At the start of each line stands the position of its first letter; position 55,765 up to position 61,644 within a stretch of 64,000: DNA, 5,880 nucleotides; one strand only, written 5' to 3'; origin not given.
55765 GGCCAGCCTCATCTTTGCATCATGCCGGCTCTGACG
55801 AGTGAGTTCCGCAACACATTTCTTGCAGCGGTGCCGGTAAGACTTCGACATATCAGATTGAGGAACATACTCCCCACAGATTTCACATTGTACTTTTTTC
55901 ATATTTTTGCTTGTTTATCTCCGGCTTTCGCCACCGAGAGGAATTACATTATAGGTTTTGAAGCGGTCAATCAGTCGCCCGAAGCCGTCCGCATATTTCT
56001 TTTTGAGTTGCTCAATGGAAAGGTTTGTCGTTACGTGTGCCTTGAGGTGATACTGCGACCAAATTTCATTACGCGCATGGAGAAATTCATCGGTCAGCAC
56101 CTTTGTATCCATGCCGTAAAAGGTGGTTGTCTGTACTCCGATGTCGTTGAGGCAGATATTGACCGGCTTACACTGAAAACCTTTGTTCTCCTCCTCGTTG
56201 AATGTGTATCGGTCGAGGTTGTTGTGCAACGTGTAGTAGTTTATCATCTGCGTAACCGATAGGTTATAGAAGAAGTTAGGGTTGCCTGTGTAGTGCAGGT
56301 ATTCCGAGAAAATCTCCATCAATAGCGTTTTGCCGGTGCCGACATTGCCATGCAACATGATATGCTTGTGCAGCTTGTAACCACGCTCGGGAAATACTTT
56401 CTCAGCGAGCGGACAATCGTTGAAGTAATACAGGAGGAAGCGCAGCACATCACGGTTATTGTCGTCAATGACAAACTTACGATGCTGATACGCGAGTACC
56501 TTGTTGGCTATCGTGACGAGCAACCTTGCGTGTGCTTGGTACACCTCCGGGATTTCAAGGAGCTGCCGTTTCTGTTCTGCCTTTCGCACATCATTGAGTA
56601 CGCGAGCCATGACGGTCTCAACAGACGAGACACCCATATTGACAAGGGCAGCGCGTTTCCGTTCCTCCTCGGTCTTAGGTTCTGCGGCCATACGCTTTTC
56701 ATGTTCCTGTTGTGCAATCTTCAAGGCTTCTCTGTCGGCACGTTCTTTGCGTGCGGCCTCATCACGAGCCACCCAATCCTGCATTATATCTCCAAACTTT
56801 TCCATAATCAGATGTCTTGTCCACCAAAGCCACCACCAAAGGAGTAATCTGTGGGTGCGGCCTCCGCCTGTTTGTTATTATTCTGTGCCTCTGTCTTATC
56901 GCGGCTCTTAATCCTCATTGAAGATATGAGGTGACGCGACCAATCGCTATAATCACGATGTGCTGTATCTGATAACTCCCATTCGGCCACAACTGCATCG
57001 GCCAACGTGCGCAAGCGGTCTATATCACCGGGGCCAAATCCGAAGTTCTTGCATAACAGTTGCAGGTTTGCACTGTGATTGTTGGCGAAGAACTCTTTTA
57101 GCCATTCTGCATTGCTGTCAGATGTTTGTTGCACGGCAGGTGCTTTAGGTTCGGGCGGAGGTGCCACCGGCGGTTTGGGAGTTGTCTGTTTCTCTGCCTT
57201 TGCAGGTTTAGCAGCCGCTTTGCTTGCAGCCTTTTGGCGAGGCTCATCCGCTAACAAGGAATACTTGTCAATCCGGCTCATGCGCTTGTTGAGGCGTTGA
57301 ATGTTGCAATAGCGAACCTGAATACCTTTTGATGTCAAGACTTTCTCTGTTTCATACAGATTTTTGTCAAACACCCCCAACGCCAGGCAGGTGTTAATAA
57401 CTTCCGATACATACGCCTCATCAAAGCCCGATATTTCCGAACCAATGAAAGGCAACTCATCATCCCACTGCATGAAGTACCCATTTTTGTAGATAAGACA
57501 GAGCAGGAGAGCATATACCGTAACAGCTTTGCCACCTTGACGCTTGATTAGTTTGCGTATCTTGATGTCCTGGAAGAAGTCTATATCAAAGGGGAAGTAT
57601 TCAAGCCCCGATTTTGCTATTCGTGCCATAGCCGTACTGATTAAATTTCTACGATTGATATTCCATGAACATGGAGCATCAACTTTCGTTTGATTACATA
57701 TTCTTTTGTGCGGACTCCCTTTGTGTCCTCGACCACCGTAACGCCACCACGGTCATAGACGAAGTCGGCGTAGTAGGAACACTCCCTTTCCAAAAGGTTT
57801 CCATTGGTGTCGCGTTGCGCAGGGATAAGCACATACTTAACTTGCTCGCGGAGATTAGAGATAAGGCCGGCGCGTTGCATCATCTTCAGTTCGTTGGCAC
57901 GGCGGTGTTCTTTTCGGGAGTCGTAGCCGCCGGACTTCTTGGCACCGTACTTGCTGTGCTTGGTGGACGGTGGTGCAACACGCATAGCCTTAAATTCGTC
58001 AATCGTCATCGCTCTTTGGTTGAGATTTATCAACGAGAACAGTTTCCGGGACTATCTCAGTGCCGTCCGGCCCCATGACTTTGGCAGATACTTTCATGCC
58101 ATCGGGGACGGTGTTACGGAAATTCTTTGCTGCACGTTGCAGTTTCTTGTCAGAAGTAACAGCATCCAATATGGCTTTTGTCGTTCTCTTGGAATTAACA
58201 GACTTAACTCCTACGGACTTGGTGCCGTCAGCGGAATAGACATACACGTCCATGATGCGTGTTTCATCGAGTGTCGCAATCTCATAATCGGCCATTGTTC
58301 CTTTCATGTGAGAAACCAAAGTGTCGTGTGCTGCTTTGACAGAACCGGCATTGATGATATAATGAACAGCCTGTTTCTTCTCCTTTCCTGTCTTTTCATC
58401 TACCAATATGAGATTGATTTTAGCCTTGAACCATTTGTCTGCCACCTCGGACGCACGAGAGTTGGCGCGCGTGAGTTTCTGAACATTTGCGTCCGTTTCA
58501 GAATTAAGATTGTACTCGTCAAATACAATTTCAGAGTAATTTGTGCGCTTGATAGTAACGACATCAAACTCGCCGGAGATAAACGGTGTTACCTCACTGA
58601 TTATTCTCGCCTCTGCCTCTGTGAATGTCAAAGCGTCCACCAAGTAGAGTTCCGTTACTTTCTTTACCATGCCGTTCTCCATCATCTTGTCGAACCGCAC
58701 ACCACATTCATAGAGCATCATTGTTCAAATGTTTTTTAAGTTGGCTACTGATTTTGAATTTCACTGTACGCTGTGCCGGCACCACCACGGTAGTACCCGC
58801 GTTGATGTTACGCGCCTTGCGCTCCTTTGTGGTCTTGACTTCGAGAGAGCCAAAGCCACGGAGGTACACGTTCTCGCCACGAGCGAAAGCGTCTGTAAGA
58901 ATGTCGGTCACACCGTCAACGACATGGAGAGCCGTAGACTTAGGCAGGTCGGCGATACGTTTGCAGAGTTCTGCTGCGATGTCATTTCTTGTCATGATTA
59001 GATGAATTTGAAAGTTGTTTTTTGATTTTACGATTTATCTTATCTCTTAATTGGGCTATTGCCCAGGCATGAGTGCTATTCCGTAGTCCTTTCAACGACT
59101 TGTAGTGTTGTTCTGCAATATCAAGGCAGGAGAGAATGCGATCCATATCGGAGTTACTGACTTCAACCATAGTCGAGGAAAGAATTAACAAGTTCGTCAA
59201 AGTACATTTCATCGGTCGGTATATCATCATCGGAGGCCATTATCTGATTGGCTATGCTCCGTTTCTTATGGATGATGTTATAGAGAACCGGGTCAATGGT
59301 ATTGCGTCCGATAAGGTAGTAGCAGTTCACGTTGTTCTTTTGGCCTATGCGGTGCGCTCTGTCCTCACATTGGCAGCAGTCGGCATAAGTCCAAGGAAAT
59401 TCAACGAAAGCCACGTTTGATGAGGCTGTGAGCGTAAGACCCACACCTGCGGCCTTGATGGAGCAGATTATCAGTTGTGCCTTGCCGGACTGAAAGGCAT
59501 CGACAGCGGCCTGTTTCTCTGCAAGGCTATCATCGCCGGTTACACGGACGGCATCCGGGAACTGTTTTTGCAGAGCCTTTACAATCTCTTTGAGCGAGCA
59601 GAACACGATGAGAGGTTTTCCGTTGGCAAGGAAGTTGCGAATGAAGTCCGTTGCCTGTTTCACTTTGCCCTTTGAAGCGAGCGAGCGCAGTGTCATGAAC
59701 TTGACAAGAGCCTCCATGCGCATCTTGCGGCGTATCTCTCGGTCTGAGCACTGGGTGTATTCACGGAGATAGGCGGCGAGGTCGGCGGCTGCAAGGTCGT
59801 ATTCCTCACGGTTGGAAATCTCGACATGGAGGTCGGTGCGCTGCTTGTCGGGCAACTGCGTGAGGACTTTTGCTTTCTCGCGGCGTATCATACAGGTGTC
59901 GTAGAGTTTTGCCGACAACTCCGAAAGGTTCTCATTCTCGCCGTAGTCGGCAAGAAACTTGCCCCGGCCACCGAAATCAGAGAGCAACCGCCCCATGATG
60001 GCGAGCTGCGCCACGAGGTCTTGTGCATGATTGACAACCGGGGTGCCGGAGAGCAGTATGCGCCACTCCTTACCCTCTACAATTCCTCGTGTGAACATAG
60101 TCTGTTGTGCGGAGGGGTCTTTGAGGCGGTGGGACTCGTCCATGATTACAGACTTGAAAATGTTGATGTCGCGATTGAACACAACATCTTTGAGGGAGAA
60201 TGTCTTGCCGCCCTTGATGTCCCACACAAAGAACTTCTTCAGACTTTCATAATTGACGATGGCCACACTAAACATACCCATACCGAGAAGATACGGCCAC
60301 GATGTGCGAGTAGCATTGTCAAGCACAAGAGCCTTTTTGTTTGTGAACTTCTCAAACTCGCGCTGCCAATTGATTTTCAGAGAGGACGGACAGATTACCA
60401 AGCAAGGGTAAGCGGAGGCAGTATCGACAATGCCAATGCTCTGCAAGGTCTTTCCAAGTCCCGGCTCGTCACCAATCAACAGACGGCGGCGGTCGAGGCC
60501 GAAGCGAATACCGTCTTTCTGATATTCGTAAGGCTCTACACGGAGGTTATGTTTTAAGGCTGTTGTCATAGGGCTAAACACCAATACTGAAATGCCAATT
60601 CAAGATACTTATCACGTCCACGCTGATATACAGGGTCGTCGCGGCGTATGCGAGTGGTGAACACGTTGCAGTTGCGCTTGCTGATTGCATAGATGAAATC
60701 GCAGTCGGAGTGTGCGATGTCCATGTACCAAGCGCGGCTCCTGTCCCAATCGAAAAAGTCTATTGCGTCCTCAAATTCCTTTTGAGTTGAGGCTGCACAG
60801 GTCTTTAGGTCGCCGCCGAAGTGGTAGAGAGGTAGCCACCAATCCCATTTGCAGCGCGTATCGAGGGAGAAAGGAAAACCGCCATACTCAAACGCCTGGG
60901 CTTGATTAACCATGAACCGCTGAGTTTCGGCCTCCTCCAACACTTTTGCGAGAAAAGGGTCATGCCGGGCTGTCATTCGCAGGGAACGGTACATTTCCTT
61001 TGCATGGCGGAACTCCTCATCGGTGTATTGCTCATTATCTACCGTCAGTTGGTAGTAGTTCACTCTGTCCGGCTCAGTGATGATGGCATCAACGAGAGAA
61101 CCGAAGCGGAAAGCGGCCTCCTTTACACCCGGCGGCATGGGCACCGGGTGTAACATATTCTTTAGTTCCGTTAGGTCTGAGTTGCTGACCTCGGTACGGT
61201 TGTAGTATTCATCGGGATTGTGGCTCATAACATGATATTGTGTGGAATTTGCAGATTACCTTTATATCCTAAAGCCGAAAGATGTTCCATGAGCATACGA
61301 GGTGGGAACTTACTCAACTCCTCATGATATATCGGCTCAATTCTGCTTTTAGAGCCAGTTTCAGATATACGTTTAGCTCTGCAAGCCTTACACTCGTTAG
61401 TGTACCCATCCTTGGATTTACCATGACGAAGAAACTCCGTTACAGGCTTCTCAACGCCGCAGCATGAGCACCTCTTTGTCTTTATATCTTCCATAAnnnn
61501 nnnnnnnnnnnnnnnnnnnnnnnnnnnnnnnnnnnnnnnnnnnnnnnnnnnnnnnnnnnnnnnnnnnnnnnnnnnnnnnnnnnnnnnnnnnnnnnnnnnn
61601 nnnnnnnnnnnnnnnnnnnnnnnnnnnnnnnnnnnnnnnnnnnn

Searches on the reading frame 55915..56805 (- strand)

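Call 16: search_protein_families(library=phrogs, proteins=[window:55915-56805:-], max_evalue=0.001)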
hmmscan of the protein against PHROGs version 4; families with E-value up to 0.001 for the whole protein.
window:55915-56805:- (296 aa): 2 families
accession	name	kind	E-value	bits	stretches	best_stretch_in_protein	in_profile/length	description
phrog_3277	-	DNA, RNA and nucleotide metabolism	8e-09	36.5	1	146-296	10-153/168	DnaC-like helicase loader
phrog_50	-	DNA, RNA and nucleotide metabolism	1.9e-08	34.8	1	142-296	366-510/570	DnaC-like helicase loader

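Call 29: search_protein_families(library=pfam, proteins=[window:55915-56805:-], max_evalue=0.01)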
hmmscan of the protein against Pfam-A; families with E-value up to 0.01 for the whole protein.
window:55915-56805:- (296 aa): 3 families
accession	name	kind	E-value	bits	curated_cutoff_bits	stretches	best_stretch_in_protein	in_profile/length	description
PF12775.13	AAA_7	-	0.0065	16.5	25.8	0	144-184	31-71/181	P-loop containing dynein motor region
PF13401.12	AAA_22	-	0.0085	16.8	27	0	147-182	6-41/130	AAA domain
PF13191.12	AAA_16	-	0.0086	17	32.6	0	147-174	25-52/167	AAA ATPase domain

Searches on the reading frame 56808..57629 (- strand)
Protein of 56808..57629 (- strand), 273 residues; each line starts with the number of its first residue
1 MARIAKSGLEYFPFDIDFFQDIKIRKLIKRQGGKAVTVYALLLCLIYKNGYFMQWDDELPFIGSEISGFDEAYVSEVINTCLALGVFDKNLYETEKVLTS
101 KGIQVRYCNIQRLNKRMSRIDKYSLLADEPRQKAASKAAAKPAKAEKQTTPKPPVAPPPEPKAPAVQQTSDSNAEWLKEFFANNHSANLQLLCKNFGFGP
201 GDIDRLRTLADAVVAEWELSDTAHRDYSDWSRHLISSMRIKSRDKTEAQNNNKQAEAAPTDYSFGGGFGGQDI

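Call 16: search_protein_families(library=phrogs, proteins=[window:56808-57629:-], max_evalue=0.001)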
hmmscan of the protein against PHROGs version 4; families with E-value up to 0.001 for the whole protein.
window:56808-57629:- (273 aa): 5 families
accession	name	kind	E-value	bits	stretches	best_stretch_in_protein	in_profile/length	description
phrog_2562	-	DNA, RNA and nucleotide metabolism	9.1e-38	131.6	1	1-142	1-143/290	replication initiation protein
phrog_16706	-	DNA, RNA and nucleotide metabolism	7.1e-32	112.4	1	1-272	1-265/266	replisome organizer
phrog_20437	-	DNA, RNA and nucleotide metabolism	2.1e-31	110.2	1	1-136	1-139/212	DNA replication initiation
phrog_20981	-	unknown function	1.5e-08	35.7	1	9-108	1-99/293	-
phrog_345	-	DNA, RNA and nucleotide metabolism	1.1e-07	32.9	1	8-173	20-167/297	replication initiation O-like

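Call 29: search_protein_families(library=pfam, proteins=[window:56808-57629:-], max_evalue=0.01)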
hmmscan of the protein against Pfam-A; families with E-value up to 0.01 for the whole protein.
window:56808-57629:- (273 aa): 1 family
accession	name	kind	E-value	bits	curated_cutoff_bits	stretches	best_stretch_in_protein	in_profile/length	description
PF14297.12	Lin1244_N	-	3e-26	92.4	25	1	11-103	1-95/95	Lin1244/Lin1753-like, N-terminal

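Call 38: find_related_loci(query=window:56808-57629:-, collection=viral_contigs, flank=1500)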
Query window:56808-57629:- (273 aa) in viral_contigs; peptide patterns used: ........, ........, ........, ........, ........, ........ (x = any residue, [..] = any of these).
84 stretches matched a pattern; 84 encode a relative of the query (tblastn E <= 1e-3); the best 80 are kept; 80 distinct loci.
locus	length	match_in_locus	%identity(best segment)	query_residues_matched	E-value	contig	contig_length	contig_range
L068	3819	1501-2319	99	1-273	0e+0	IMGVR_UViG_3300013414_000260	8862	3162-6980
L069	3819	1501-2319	99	1-273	0e+0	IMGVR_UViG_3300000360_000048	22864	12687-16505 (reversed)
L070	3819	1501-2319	96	1-273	0e+0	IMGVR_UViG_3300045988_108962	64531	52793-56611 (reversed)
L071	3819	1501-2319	75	1-273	2e-142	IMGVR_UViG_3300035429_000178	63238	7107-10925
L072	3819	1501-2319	76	1-273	2e-140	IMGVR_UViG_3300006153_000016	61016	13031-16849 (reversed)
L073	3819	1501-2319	76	1-273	2e-140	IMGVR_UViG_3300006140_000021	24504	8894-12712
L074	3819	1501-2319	76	1-273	2e-140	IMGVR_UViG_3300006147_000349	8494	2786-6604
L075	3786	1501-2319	76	1-273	1e-141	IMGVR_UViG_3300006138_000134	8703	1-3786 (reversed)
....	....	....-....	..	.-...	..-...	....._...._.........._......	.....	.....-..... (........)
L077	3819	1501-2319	75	1-273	5e-140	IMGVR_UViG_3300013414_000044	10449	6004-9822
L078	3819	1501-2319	76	1-273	6e-139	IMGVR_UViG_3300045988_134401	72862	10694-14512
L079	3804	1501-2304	76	1-273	2e-138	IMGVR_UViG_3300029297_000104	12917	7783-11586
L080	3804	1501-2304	76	1-273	2e-138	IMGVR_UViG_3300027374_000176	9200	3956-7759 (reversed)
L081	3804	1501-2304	76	1-273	2e-138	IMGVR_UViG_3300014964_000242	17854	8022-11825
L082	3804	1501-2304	76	1-273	3e-138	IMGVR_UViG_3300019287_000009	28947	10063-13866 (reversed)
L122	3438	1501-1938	60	1-149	7e-54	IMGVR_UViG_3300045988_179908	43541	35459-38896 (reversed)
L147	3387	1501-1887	63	1-129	3e-51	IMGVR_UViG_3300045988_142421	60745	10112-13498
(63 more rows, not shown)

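Call 113: search_protein_families(library=pfam, proteins=[window:56808-57629:-], max_evalue=0.001)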
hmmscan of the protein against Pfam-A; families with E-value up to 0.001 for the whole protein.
window:56808-57629:- (273 aa): 1 family
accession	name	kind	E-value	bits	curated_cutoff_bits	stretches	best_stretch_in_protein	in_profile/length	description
PF14297.12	Lin1244_N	-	3e-26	92.4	25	1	11-103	1-95/95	Lin1244/Lin1753-like, N-terminal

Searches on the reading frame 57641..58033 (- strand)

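Call 29: search_protein_families(library=pfam, proteins=[window:57641-58033:-], max_evalue=0.01)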
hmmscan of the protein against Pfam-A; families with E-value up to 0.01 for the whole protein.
window:57641-58033:- (130 aa): 1 family
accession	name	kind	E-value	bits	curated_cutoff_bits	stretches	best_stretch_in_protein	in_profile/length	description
PF06356.17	DUF1064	-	2.3e-14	54.2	24.7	1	27-119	2-97/117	Protein of unknown function (DUF1064)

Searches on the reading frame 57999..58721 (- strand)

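Call 16: search_protein_families(library=phrogs, proteins=[window:57999-58721:-], max_evalue=0.001)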
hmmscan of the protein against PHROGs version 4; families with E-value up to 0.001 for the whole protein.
window:57999-58721:- (240 aa): 1 family
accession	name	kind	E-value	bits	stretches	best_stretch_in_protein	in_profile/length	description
phrog_19572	-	unknown function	8.5e-46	156.7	1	4-165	5-145/153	-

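Call 29: search_protein_families(library=pfam, proteins=[window:57999-58721:-], max_evalue=0.01)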
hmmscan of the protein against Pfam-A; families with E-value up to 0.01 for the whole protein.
window:57999-58721:- (240 aa): 1 family
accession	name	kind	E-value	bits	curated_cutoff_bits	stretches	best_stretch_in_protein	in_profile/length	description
PF14902.11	DUF4494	-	1.4e-47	161.5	27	1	4-162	2-139/139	Domain of unknown function (DUF4494)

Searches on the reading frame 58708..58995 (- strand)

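Call 61: search_protein_families(library=pfam, proteins=[window:58708-58995:-], max_evalue=0.05)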
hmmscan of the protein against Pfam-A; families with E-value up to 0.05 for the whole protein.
window:58708-58995:- (95 aa): 4 families
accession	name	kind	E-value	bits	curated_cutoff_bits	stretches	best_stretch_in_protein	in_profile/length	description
PF00216.26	Bac_DNA_binding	-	1.1e-22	80.5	22.4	1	1-91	1-90/90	Bacterial DNA-binding protein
PF18291.6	HU-HIG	-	6.4e-07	29.9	26.2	1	9-92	36-120/125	HU domain fused to wHTH, Ig, or Glycine-rich motif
PF24223.1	MrpH_C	-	0.0022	18.5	27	1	39-88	47-94/114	Fimbrial adhesin MrpH C-terminal domain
PF14848.11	HU-DNA_bdg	-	0.0057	17.1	30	1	2-91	30-115/124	DNA-binding domain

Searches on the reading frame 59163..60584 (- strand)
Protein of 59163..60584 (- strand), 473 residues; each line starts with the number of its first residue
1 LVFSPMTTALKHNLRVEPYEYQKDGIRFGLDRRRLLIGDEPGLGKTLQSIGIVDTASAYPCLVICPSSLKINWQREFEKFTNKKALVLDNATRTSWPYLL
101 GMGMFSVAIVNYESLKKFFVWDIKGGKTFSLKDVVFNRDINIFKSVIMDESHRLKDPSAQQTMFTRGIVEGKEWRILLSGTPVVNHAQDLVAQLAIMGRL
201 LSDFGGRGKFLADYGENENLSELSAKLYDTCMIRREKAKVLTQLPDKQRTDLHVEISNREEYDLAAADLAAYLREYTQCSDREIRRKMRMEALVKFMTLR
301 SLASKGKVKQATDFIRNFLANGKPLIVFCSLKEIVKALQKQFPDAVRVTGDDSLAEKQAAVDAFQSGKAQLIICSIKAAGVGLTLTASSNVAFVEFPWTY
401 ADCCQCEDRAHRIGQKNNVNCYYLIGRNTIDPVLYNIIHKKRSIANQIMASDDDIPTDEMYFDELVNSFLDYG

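Call 16: search_protein_families(library=phrogs, proteins=[window:59163-60584:-], max_evalue=0.001)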
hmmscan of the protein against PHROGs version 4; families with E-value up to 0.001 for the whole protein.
window:59163-60584:- (473 aa): 10 families
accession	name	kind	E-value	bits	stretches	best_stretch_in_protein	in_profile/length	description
phrog_62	-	DNA, RNA and nucleotide metabolism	2.1e-99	334.8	1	12-457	691-1141/1881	DNA helicase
phrog_29996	-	unknown function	8.2e-21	74.7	2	336-455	1049-1170/1189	-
phrog_16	-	DNA, RNA and nucleotide metabolism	2.8e-16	59.9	1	10-382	265-555/986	DNA helicase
phrog_1685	-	unknown function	2e-13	49.5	1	351-453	1450-1553/2278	-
phrog_23807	-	unknown function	1.8e-09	36.9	1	16-306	128-418/1053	-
phrog_21391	-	DNA, RNA and nucleotide metabolism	1.2e-06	27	0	62-198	949-1095/2021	DNA helicase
phrog_21007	-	other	2.1e-06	27.1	1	353-453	58-159/857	DNA methyltransferase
phrog_11801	-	other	7.4e-06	24.4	0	16-83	865-936/2269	DNA methyltransferase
phrog_11354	-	unknown function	8.4e-06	26.5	1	356-449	11-105/116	-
phrog_24008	-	DNA, RNA and nucleotide metabolism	9e-06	24.8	1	335-461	846-972/1006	helicase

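Call 29: search_protein_families(library=pfam, proteins=[window:59163-60584:-], max_evalue=0.01)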
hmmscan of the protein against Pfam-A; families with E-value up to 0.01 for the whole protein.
window:59163-60584:- (473 aa): 4 families
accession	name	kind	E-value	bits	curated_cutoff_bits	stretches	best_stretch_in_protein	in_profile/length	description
PF00176.29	SNF2-rel_dom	-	5.6e-27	95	24.9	1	21-262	1-247/290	SNF2-related domain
PF00271.37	Helicase_C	-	7.6e-14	52.3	23.5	1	315-414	6-110/110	Helicase conserved C-terminal domain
PF04851.21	ResIII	-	6.4e-07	29.9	22.5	1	17-182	3-162/164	Type III restriction enzyme, res subunit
PF00270.35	DEAD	-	0.00027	21.2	26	1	20-183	2-161/167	DEAD/DEAH box helicase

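Call 41: find_related_loci(query=window:59163-60569:-, collection=viral_contigs, flank=7000)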
Query window:59163-60569:- (468 aa) in viral_contigs; peptide patterns used: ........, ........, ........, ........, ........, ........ (x = any residue, [..] = any of these).
341 stretches matched a pattern; 339 encode a relative of the query (tblastn E <= 1e-3); the best 80 are kept; 80 distinct loci.
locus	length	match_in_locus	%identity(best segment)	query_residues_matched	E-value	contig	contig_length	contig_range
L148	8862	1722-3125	100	1-468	0e+0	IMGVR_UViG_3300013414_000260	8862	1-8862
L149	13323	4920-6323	99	1-468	0e+0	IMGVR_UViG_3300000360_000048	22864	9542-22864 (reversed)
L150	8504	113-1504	95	5-468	0e+0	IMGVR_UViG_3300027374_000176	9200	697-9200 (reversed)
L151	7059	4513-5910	93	1-466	0e+0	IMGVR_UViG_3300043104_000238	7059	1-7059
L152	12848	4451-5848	93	1-466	0e+0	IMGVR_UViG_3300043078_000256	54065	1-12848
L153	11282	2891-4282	92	3-466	0e+0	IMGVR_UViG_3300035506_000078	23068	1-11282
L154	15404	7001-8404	94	1-468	0e+0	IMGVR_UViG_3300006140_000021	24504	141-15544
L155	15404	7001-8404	94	1-468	0e+0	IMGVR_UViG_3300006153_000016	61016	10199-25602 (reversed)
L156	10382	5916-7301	93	5-466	0e+0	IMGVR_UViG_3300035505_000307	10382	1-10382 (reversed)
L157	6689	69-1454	93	5-466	0e+0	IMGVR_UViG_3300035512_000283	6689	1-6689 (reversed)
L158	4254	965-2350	93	5-466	0e+0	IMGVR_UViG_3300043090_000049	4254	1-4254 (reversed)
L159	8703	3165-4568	94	1-468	0e+0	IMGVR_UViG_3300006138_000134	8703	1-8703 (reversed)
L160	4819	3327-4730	94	1-468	0e+0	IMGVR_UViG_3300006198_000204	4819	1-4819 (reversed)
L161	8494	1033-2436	94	1-468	0e+0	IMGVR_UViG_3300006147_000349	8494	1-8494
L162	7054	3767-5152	93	5-466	0e+0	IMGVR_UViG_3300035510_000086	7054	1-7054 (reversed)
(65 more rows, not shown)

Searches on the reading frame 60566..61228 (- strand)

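Call 16: search_protein_families(library=phrogs, proteins=[window:60566-61228:-], max_evalue=0.001)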
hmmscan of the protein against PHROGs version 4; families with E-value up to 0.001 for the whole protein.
window:60566-61228:- (220 aa): 1 family
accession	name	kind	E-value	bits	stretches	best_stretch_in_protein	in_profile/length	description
phrog_412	-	DNA, RNA and nucleotide metabolism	2.1e-21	77.7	1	4-209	145-375/440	exonuclease VIII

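Call 29: search_protein_families(library=pfam, proteins=[window:60566-61228:-], max_evalue=0.01)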
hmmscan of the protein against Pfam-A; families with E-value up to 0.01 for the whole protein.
window:60566-61228:- (220 aa): 1 family
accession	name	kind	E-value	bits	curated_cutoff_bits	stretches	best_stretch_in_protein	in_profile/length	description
PF12684.13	DUF3799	-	5.3e-05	23.5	26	1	36-174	27-166/233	PDDEXK-like domain of unknown function (DUF3799)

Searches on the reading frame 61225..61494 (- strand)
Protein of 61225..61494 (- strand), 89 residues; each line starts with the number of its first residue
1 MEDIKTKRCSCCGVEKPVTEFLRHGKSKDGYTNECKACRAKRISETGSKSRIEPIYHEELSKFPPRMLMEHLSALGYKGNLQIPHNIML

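Call 61: search_protein_families(library=pfam, proteins=[window:61225-61494:-], max_evalue=0.05)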
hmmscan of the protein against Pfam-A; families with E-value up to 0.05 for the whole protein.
window:61225-61494:- (89 aa): 0 families

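Call 89: search_protein_families(library=phrogs, proteins=[window:61225-61494:-], max_evalue=0.01)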
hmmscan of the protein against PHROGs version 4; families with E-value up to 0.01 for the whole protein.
window:61225-61494:- (89 aa): 12 families
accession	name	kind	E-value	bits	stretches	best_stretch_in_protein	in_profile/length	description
phrog_1035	-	DNA, RNA and nucleotide metabolism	4.7e-12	47.3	1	6-51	63-108/271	endonuclease VII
phrog_5558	-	moron, auxiliary metabolic gene and host takeover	2.1e-10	42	1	4-51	63-110/130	Lar-like restriction alleviation protein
phrog_2255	-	DNA, RNA and nucleotide metabolism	2.2e-09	38.1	1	2-51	49-97/211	HNH endonuclease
phrog_2633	-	DNA, RNA and nucleotide metabolism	4e-08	34.5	1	3-50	10-57/142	endonuclease VII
phrog_2340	-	DNA, RNA and nucleotide metabolism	1e-07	33.2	1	5-46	7-49/171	endonuclease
phrog_12813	-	unknown function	6.3e-06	27.2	1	6-42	153-189/199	-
phrog_3314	-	unknown function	5.4e-05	23.8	1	3-50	3-54/286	-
phrog_30859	-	unknown function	9e-05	24.2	1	6-41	2-37/117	-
phrog_6611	-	unknown function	0.00083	20.5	1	5-40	140-175/180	-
phrog_24058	-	unknown function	0.0014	20.1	1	6-41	5-40/98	-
phrog_4723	-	DNA, RNA and nucleotide metabolism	0.0018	19.5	1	5-50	16-66/76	endonuclease VII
phrog_3273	-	unknown function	0.0081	17.3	0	6-50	22-68/75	-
